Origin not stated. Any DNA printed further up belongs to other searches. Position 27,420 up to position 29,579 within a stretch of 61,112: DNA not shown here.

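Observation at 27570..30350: Flavoprotein with a carbohydrate-binding-like tail tightly coupled to a xylose-isomerase-like TIM barrel: possible new oxidase partner for keto-intermediate (oxidise-then-eliminate) glycoside cleavage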

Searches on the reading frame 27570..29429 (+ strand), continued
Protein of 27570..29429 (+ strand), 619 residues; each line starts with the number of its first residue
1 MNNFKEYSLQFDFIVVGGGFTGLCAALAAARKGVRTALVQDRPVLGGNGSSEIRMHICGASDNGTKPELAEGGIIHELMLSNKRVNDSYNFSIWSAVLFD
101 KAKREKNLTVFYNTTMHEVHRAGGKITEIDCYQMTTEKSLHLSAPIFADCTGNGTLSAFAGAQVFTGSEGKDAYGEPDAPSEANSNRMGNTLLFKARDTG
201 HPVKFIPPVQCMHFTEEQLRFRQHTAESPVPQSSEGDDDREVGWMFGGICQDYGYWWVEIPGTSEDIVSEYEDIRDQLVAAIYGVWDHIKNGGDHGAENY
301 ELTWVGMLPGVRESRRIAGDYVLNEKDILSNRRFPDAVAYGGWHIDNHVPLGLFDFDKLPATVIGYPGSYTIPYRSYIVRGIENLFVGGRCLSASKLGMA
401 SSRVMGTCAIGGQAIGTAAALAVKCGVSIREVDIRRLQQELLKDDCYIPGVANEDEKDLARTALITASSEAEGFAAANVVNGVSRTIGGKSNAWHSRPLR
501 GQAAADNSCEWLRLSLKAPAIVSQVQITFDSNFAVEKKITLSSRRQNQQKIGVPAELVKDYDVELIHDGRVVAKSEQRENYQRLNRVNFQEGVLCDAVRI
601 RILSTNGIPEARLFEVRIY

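Call 87: get_annotated_region(hit=H12, flank=8000)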
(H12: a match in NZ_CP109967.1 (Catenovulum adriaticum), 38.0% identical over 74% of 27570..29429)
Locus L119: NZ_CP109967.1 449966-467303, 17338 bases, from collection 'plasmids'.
description: Catenovulum adriaticum strain TS8 plasmid pCadTS8_2, complete sequence
organism: Catenovulum adriaticum (NCBI taxid 2984846)
taxonomy: Bacteria; Pseudomonadota; Gammaproteobacteria; Alteromonadales; Alteromonadaceae; Catenovulum; Catenovulum adriaticum
host: -; source: algae; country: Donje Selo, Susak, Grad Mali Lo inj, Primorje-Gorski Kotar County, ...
typing (MOB-suite, as given by PLSDB): non-mobilizable
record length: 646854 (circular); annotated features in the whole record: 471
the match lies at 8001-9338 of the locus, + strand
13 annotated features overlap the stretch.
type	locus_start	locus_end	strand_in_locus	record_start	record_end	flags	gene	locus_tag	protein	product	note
CDS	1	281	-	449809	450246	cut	-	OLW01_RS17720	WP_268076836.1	hypothetical protein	-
CDS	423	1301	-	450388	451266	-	-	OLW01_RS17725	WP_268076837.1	LysR family transcriptional regulator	-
CDS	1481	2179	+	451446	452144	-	-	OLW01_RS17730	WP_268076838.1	haloacid dehalogenase type II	GO:0006805 - xenobiotic metabolic process [Evidence IEA]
CDS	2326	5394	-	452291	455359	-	-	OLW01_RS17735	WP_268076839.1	glycoside hydrolase family 2 TIM barrel-domain containing protein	GO:0005975 - carbohydrate metabolic process [Evidence IEA]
CDS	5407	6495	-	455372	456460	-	-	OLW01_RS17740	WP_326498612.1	glycoside hydrolase family protein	-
CDS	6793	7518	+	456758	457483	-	-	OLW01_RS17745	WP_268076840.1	transcriptional regulator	-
CDS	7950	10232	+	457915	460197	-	-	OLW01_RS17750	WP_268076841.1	FAD-dependent oxidoreductase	-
CDS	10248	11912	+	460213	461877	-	-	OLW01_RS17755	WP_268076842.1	sodium:solute symporter family protein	-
CDS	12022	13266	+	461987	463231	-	-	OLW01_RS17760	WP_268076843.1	family 16 glycosylhydrolase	GO:0005975 - carbohydrate metabolic process [Evidence IEA]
CDS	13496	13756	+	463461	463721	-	-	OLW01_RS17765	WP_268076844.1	hypothetical protein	-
CDS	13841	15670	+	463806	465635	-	-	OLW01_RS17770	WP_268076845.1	HEAT repeat domain-containing protein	-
CDS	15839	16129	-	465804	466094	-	-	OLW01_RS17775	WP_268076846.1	hypothetical protein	-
CDS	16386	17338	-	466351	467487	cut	-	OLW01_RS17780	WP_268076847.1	MBL fold metallo-hydrolase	-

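Call 88: get_annotated_region(hit=H10, flank=8000)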
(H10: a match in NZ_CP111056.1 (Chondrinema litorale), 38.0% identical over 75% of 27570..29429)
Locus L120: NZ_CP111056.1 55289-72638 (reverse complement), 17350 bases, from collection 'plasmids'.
description: Chondrinema litorale strain WSW3-B12 plasmid unnamed14, complete sequence
organism: Chondrinema litorale (NCBI taxid 2994555)
taxonomy: Bacteria; Bacteroidota; Cytophagia; Cytophagales; Flammeovirgaceae; Chondrinema; Chondrinema litorale
host: -; source: Seaweed,red alga; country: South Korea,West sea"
typing (MOB-suite, as given by PLSDB): non-mobilizable
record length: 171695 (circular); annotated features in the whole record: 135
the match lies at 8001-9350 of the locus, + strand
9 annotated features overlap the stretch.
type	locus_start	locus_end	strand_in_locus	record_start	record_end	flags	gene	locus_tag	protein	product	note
CDS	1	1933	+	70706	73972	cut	-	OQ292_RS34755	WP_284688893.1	TonB-dependent receptor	-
CDS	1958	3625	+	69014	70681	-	-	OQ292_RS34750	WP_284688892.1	RagB/SusD family nutrient uptake outer membrane protein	-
CDS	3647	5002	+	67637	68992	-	-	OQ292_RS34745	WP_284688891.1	metallophosphoesterase family protein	-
CDS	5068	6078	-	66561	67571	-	-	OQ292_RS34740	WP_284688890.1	LacI family DNA-binding transcriptional regulator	GO:0006351 - DNA-templated transcription [Evidence IEA]; GO:0045892 - negative regulation of DNA-templated ...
CDS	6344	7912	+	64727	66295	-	-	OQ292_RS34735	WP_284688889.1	sodium transporter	-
CDS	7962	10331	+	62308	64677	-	-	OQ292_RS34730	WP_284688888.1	FAD-dependent oxidoreductase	-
CDS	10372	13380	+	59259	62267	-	-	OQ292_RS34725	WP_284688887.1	TonB-dependent receptor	-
CDS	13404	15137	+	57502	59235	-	-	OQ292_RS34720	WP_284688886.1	RagB/SusD family nutrient uptake outer membrane protein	-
CDS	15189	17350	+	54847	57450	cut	-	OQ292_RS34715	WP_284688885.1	beta-L-arabinofuranosidase domain-containing protein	-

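Call 89: get_annotated_region(hit=H14, flank=8000)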
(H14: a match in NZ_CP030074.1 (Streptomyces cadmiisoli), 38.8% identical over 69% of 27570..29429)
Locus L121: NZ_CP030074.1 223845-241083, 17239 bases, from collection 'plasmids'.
description: Streptomyces cadmiisoli strain ZFG47 plasmid unnamed1, complete sequence
organism: Streptomyces cadmiisoli (NCBI taxid 2184053)
taxonomy: Bacteria; Actinomycetota; Actinomycetes; Kitasatosporales; Streptomycetaceae; Streptomyces; Streptomyces cadmiisoli
host: -; source: Whole organism,soil; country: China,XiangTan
typing (MOB-suite, as given by PLSDB): non-mobilizable
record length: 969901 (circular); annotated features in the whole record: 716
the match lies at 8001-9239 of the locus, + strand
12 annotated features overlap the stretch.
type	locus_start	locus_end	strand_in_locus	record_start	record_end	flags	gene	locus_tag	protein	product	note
CDS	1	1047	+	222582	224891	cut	-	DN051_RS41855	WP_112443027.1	helix-turn-helix transcriptional regulator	GO:0006355 - regulation of DNA-templated transcription [Evidence IEA]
CDS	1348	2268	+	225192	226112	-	-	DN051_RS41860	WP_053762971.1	sugar ABC transporter permease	-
CDS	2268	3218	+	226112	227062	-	-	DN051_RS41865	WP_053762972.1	carbohydrate ABC transporter permease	GO:0008643 - carbohydrate transport [Evidence IEA]; GO:0055085 - transmembrane transport [Evidence IEA]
CDS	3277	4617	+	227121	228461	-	-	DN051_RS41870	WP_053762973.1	sugar ABC transporter substrate-binding protein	-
CDS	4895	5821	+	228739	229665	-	-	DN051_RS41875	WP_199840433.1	MurR/RpiR family transcriptional regulator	GO:0006355 - regulation of DNA-templated transcription [Evidence IEA]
CDS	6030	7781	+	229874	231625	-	-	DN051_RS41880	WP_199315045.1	beta-galactosidase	-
CDS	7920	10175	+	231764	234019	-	-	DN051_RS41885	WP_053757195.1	FAD-dependent oxidoreductase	-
CDS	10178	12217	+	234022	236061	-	-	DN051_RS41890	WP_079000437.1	beta-galactosidase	-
CDS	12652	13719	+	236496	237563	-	-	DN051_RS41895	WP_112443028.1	spherulation-specific family 4 protein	-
CDS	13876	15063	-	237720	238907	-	-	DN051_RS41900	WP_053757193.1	RICIN domain-containing protein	-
CDS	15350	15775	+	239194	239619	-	-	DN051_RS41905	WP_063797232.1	ATP-binding protein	-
CDS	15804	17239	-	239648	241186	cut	-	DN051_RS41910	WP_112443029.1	phage/plasmid primase, P4 family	GO:0006260 - DNA replication [Evidence IEA]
